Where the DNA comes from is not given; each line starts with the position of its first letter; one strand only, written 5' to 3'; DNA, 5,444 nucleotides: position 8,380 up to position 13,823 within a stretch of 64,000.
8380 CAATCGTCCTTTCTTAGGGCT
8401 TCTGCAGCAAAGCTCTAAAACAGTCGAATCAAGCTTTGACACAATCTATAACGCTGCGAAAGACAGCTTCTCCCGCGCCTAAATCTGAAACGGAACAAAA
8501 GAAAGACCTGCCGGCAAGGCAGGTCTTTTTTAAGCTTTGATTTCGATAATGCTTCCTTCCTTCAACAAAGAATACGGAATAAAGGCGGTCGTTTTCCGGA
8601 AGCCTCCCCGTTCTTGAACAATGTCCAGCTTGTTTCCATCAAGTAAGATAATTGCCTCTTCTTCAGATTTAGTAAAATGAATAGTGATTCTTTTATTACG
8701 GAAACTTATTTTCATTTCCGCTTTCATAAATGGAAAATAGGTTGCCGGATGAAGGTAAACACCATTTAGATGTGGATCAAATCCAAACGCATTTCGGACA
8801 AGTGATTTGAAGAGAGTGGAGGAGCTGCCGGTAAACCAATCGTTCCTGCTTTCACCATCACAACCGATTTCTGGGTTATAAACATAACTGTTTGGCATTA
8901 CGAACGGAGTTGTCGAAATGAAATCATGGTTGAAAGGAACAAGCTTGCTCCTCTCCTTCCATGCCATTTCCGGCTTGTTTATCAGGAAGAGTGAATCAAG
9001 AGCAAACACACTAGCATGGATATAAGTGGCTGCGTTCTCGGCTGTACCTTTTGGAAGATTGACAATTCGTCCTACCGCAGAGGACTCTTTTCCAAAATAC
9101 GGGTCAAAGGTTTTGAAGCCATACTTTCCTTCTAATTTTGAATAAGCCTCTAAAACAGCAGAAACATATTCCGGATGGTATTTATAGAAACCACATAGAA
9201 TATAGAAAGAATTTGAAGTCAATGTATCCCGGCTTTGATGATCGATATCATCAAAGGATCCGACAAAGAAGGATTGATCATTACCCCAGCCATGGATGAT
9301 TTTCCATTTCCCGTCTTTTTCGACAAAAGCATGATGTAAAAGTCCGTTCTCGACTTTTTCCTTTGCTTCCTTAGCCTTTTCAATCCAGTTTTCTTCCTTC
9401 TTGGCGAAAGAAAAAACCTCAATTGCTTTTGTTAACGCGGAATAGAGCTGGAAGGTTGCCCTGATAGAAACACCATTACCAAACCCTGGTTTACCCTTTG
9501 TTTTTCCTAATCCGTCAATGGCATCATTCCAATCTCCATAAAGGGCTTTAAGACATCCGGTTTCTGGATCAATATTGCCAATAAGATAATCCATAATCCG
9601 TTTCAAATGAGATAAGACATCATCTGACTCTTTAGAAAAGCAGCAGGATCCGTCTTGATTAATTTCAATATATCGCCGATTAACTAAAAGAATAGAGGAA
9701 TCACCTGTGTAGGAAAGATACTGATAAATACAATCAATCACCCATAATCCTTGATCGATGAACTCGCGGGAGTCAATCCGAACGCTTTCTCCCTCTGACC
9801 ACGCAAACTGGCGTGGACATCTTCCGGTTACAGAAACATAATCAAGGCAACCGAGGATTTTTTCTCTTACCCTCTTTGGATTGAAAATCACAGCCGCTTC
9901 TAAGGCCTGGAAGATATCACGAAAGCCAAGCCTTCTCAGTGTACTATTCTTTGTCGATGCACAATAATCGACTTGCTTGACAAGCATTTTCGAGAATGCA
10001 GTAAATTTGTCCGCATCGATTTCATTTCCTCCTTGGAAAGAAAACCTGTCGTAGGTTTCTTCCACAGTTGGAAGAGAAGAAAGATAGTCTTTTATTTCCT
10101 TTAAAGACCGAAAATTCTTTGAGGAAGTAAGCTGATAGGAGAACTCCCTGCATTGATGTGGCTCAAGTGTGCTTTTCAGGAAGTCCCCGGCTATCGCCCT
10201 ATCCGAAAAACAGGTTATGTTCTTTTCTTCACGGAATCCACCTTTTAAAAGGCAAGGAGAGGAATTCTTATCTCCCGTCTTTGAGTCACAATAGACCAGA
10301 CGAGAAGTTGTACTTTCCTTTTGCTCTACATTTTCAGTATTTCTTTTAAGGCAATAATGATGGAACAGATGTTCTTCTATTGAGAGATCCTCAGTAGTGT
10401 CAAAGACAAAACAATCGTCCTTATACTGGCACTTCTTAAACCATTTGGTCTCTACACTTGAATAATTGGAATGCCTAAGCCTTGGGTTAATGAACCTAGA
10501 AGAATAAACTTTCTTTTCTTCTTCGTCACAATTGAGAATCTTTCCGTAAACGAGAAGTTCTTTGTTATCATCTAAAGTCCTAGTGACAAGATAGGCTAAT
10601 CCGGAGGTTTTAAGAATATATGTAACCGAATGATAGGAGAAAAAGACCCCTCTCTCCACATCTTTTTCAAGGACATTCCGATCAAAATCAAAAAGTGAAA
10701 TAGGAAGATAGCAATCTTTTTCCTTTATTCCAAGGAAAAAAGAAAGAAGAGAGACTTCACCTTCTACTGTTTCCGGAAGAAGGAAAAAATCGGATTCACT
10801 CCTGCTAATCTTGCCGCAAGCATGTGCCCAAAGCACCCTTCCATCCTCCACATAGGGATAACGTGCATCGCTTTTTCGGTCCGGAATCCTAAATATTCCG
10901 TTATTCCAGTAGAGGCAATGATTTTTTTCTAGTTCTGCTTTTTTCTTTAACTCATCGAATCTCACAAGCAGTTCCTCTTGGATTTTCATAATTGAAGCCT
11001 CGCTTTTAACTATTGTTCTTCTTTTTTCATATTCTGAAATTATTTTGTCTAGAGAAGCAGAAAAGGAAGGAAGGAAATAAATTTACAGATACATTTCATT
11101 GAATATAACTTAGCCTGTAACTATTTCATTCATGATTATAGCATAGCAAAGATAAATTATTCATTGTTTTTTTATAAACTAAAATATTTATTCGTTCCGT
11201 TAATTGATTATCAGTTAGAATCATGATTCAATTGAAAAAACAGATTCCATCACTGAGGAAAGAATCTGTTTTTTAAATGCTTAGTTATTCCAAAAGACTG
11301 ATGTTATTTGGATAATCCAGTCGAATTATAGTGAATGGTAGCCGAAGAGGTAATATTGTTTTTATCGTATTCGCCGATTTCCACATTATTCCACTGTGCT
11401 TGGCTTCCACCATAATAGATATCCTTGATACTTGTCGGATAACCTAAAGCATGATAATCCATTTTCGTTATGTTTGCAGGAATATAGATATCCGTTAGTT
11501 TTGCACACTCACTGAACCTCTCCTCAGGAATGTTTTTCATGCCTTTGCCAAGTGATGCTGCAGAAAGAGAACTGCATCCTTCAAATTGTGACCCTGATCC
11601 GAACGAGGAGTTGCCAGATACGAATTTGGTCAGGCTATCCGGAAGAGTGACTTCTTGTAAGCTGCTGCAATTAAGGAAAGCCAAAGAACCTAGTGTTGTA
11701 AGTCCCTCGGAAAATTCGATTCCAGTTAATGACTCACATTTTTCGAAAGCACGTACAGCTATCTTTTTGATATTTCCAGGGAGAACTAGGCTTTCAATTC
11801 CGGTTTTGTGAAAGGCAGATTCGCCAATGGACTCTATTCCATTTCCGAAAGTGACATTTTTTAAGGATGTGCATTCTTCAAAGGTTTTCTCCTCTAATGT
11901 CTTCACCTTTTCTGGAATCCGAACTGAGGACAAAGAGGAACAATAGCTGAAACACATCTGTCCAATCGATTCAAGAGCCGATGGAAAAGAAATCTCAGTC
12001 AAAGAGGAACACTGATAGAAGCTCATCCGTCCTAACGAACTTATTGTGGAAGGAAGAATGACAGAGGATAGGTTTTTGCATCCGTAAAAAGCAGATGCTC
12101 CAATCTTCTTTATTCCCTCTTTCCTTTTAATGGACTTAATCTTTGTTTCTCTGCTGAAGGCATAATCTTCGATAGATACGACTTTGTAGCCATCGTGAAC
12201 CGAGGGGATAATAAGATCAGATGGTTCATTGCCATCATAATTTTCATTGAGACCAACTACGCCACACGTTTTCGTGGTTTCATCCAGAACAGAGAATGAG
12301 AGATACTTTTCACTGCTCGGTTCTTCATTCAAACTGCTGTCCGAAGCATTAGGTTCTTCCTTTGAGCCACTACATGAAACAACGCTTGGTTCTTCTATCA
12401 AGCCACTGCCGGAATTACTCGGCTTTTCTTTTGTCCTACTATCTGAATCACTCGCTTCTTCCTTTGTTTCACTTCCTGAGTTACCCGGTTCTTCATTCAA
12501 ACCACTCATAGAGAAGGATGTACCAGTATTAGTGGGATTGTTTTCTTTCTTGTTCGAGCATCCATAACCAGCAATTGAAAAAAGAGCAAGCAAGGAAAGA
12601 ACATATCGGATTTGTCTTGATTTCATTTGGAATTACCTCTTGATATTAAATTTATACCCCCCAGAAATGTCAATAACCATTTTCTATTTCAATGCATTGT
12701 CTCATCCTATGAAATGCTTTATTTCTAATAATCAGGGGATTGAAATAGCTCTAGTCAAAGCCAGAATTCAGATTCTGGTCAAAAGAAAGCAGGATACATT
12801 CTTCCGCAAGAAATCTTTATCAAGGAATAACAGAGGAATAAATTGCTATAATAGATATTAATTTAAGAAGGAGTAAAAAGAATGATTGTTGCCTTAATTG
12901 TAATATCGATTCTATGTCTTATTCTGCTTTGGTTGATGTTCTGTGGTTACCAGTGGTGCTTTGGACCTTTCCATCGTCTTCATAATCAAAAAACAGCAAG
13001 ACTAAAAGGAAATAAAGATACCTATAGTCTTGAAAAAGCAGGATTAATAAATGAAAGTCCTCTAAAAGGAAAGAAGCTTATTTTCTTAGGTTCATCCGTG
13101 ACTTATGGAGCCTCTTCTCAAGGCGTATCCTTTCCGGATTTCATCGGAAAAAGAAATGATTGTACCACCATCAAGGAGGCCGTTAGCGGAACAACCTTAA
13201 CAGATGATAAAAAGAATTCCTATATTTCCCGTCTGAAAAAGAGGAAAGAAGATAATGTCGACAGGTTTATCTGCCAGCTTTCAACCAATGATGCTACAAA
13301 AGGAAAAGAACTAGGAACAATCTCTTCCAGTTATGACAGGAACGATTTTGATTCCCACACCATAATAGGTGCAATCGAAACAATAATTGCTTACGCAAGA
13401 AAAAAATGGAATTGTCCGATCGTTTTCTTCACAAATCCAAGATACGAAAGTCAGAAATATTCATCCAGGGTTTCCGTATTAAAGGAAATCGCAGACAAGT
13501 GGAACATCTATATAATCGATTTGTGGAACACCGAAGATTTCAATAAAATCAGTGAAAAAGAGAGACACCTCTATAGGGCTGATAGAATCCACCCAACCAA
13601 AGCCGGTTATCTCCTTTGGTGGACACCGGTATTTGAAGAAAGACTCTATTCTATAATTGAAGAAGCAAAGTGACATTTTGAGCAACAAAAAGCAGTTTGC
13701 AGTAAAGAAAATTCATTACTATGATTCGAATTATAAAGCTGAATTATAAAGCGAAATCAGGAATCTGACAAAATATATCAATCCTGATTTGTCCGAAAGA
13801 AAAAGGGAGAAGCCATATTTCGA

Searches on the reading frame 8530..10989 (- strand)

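Call 63: search_protein_families(library=pfam, proteins=[window:8530-10989:-], max_evalue=0.001)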
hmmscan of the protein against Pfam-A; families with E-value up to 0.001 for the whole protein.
window:8530-10989:- (819 aa): 2 families
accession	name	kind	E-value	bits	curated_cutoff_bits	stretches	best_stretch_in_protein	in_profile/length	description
PF17167.11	Glyco_hydro_94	-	8e-32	110.9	27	1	340-732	36-416/420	Glycosyl hydrolase 94 superfamily, catalytic domain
PF06202.20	GDE_C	-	0.00026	20.5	21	1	410-630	79-270/367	Amylo-alpha-1,6-glucosidase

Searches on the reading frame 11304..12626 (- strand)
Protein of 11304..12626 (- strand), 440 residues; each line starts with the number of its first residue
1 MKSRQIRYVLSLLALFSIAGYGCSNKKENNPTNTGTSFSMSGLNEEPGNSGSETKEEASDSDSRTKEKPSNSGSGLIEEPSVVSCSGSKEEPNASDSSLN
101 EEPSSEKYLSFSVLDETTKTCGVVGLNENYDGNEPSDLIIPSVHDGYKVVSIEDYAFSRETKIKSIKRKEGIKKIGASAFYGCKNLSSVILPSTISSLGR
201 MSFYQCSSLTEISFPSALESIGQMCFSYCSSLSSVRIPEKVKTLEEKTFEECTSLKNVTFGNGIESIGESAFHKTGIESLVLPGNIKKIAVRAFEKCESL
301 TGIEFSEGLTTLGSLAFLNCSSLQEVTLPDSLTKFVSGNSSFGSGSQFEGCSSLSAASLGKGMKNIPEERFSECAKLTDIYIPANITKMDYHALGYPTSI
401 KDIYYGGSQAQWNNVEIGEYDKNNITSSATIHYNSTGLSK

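Call 63: search_protein_families(library=pfam, proteins=[window:11304-12626:-], max_evalue=0.001)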
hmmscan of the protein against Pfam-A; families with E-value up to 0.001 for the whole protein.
window:11304-12626:- (440 aa): 3 families
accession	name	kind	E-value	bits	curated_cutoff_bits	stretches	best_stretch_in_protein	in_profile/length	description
PF13306.12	LRR_5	-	8.8e-64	213.6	27.7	3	220-338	2-116/127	BspA type Leucine rich repeat region (6 copies)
PF13855.12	LRR_8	-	1.5e-07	31.5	27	0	172-212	13-54/61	Leucine rich repeat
PF23952.1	LRR_EndoS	-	0.00041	21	27.9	0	275-330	39-91/116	Endo-beta-N-acetylglucosaminidase EndoS LRR domain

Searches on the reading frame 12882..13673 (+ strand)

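Call 63: search_protein_families(library=pfam, proteins=[window:12882-13673:+], max_evalue=0.001)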
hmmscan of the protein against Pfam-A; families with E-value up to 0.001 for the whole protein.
window:12882-13673:+ (263 aa): 2 families
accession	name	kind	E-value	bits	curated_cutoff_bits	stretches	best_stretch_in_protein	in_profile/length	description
PF13472.12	Lipase_GDSL_2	-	6.4e-12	46.8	32.9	1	68-243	1-176/178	GDSL-like Lipase/Acylhydrolase family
PF00657.28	Lipase_GDSL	-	3e-06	28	23.6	1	67-244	2-202/208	GDSL-like Lipase/Acylhydrolase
